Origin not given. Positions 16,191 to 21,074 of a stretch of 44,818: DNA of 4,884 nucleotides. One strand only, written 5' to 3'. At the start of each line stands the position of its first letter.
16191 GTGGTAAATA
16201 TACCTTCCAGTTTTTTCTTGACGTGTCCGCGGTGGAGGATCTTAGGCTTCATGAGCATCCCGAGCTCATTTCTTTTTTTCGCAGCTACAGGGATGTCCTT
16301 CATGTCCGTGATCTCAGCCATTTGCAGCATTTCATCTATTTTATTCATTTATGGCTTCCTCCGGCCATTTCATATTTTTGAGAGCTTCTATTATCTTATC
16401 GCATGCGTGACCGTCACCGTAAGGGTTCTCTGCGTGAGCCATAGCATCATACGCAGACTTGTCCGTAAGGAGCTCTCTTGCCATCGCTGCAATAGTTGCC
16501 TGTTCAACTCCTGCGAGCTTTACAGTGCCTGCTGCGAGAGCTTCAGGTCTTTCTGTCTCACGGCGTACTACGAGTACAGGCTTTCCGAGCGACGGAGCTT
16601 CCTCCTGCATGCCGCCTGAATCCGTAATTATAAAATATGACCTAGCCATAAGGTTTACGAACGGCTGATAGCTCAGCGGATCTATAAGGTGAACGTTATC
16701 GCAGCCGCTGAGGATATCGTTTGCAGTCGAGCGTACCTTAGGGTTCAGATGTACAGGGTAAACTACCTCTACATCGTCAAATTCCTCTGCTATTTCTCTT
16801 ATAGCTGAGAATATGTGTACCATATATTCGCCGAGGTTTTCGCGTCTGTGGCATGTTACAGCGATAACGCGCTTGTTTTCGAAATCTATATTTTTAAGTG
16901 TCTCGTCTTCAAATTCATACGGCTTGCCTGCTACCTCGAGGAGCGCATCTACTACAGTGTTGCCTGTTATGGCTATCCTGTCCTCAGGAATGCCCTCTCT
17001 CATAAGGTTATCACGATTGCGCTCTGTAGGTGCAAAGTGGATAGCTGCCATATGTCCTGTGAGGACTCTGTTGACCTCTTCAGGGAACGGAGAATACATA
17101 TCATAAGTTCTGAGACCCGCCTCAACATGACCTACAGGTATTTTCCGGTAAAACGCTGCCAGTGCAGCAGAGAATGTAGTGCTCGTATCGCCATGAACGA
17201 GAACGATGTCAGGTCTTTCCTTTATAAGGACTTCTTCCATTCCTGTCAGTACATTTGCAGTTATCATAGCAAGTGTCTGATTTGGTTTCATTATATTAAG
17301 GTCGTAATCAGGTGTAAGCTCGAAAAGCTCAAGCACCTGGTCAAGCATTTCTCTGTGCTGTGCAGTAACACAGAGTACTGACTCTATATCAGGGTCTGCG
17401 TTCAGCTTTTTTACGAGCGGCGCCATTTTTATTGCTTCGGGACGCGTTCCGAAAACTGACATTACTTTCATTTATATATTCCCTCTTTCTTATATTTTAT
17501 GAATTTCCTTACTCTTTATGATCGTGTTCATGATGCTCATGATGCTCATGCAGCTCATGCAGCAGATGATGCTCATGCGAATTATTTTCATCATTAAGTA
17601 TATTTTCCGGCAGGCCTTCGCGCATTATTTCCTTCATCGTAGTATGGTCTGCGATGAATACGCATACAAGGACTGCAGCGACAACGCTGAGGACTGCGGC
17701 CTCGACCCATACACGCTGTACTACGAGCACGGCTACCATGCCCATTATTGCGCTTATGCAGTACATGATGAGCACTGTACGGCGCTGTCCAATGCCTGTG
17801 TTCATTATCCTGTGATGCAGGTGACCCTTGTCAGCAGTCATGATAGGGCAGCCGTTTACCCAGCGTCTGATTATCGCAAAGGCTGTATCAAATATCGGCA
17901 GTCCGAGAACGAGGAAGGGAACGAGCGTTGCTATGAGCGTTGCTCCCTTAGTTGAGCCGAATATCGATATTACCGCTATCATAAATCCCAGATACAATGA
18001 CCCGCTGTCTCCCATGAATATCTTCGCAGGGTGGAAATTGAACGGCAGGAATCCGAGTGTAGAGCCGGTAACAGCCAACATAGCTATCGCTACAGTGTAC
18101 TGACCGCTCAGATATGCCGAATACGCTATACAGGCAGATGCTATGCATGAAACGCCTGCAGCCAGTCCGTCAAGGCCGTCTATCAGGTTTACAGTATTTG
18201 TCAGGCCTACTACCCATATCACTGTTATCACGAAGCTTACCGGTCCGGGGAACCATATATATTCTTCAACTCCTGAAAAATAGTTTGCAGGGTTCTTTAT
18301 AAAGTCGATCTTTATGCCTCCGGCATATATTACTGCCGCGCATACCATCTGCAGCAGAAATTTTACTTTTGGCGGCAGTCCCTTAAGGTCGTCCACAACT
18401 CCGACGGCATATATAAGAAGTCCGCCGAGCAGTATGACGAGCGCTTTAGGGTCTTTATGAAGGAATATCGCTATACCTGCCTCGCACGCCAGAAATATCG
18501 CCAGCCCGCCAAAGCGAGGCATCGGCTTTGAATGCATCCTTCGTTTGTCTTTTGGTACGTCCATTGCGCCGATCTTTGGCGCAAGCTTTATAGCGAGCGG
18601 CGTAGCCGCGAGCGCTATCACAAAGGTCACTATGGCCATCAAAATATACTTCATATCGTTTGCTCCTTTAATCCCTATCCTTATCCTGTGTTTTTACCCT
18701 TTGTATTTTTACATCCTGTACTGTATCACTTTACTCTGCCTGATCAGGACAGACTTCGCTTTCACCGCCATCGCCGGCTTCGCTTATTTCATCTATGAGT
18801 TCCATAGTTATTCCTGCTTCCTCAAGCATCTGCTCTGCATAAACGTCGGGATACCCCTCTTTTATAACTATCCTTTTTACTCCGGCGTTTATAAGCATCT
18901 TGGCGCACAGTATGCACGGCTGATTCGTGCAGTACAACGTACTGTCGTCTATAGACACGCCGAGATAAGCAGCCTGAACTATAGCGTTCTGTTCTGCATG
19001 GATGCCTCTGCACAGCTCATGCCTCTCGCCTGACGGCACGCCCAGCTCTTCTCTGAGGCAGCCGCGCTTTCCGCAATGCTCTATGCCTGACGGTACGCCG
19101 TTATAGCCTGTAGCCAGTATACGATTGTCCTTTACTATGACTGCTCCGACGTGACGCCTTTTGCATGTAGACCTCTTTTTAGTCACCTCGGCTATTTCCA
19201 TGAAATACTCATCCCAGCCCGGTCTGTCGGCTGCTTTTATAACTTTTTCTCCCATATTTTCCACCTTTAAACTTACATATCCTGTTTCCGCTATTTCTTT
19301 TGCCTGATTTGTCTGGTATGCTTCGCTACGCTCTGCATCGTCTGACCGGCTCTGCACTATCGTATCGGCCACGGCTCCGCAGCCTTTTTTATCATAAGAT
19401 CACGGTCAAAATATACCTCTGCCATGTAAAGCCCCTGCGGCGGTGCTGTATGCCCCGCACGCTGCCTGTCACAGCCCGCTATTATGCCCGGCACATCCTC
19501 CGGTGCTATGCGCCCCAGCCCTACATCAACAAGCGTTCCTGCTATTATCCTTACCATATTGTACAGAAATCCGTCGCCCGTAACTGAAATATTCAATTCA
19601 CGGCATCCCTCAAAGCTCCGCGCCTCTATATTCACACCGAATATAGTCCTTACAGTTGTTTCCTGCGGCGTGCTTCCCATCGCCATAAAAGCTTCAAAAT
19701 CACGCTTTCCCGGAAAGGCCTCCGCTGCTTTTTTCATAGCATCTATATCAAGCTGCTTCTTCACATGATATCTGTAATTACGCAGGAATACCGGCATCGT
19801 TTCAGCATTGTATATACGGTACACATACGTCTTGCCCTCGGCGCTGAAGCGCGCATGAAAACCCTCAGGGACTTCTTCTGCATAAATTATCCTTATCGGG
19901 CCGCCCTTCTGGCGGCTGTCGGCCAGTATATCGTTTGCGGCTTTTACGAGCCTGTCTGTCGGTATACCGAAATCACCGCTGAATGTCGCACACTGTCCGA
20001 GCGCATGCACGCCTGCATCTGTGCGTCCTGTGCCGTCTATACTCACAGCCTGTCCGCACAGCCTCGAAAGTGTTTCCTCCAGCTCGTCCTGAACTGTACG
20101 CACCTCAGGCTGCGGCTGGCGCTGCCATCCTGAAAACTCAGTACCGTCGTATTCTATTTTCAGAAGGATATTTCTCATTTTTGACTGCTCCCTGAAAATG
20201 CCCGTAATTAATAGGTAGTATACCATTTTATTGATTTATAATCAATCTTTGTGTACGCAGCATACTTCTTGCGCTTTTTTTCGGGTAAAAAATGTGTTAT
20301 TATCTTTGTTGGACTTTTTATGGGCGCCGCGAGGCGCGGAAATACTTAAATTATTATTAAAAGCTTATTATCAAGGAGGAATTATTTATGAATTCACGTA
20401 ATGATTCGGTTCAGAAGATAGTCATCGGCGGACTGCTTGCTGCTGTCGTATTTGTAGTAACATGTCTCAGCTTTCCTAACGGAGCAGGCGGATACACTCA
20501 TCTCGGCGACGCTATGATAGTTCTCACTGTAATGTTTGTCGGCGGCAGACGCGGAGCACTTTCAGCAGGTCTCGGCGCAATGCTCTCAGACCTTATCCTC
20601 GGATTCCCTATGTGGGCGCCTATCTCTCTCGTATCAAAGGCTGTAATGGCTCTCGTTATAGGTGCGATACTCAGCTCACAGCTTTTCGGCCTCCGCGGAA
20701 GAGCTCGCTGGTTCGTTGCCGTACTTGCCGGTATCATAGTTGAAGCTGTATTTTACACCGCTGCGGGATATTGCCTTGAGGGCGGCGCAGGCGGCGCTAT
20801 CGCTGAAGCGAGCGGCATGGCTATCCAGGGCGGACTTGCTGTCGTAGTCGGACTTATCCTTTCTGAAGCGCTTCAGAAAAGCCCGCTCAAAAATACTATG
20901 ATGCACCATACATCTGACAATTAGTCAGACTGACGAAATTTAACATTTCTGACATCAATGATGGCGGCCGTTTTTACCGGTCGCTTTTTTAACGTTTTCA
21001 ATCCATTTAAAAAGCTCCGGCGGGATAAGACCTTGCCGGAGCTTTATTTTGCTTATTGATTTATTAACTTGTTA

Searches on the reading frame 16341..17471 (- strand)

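Call 92: search_protein_families(library=pfam, proteins=[window:16341-17471:-], max_evalue=0.00001)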
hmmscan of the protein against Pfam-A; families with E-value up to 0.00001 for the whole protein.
window:16341-17471:- (376 aa): 1 family
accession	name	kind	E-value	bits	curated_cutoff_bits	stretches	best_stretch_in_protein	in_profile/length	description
PF02350.25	Epimerase_2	-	1.2e-126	422.7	30.6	1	21-365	1-347/347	UDP-N-acetylglucosamine 2-epimerase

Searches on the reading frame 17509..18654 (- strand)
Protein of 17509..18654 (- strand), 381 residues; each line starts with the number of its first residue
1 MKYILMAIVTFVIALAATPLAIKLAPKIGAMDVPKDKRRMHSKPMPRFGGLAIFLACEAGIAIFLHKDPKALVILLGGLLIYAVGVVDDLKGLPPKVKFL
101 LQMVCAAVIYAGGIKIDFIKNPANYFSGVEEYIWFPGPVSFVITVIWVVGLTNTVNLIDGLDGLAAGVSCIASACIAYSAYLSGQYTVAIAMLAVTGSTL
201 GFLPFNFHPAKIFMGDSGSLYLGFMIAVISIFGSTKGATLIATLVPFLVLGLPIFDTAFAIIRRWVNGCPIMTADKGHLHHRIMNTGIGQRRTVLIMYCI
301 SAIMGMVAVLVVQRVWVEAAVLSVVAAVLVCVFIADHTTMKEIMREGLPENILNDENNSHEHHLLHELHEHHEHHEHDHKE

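Call 92: search_protein_families(library=pfam, proteins=[window:17509-18654:-], max_evalue=0.00001)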
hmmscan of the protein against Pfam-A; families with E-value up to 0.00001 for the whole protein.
window:17509-18654:- (381 aa): 1 family
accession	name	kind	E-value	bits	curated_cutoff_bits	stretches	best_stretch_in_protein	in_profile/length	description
PF00953.26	Glycos_transf_4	-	7.2e-44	150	27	1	72-233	2-159/160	Glycosyl transferase family 4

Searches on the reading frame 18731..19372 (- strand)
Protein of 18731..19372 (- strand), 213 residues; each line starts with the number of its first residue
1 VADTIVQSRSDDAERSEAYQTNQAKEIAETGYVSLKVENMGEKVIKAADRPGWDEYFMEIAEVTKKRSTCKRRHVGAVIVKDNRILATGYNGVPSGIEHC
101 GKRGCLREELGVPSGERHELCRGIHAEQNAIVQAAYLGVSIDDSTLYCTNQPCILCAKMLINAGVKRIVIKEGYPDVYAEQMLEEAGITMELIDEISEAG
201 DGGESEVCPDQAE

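Call 93: search_protein_families(library=pfam, proteins=[window:18731-19372:-], max_evalue=0.00001)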
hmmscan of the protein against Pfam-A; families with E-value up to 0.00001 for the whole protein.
window:18731-19372:- (213 aa): 2 families
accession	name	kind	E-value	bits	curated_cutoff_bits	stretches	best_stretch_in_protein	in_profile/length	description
PF00383.29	dCMP_cyt_deam_1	-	6.5e-27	93.9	25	1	53-170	3-100/102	Cytidine and deoxycytidylate deaminase zinc-binding region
PF14437.12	MafB19-deam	-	1.1e-21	77.7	27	1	53-177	3-106/142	MafB19-like deaminase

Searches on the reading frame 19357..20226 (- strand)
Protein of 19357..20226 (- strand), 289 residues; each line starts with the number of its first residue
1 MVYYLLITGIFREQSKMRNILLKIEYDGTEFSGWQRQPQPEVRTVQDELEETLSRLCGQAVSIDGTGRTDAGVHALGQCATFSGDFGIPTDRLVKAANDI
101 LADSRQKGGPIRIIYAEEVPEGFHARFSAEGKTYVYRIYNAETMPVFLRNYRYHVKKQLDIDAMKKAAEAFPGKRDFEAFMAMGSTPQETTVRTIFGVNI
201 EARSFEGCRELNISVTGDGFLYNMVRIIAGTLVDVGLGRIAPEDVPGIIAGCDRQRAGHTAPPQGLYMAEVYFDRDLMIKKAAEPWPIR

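Call 93: search_protein_families(library=pfam, proteins=[window:19357-20226:-], max_evalue=0.00001)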
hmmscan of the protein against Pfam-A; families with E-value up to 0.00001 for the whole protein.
window:19357-20226:- (289 aa): 1 family
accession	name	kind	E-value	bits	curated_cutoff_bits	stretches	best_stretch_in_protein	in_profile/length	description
PF01416.25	PseudoU_synth_1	-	3.3e-38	130.9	23.3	2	167-274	1-108/108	tRNA pseudouridine synthase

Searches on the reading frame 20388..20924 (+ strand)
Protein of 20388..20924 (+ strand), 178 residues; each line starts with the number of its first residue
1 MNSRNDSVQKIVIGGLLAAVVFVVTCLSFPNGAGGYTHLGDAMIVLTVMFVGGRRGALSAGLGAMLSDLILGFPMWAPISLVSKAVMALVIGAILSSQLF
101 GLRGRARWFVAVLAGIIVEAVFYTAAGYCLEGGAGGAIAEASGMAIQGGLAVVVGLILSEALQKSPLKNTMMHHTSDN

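Call 93: search_protein_families(library=pfam, proteins=[window:20388-20924:+], max_evalue=0.00001)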
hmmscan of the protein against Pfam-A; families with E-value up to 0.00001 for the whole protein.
window:20388-20924:+ (178 aa): 1 family
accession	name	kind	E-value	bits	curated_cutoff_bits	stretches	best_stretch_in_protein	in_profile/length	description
PF07155.17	ECF-ribofla_trS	-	1.5e-20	74.3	26.7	1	7-164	3-172/172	ECF-type riboflavin transporter, S component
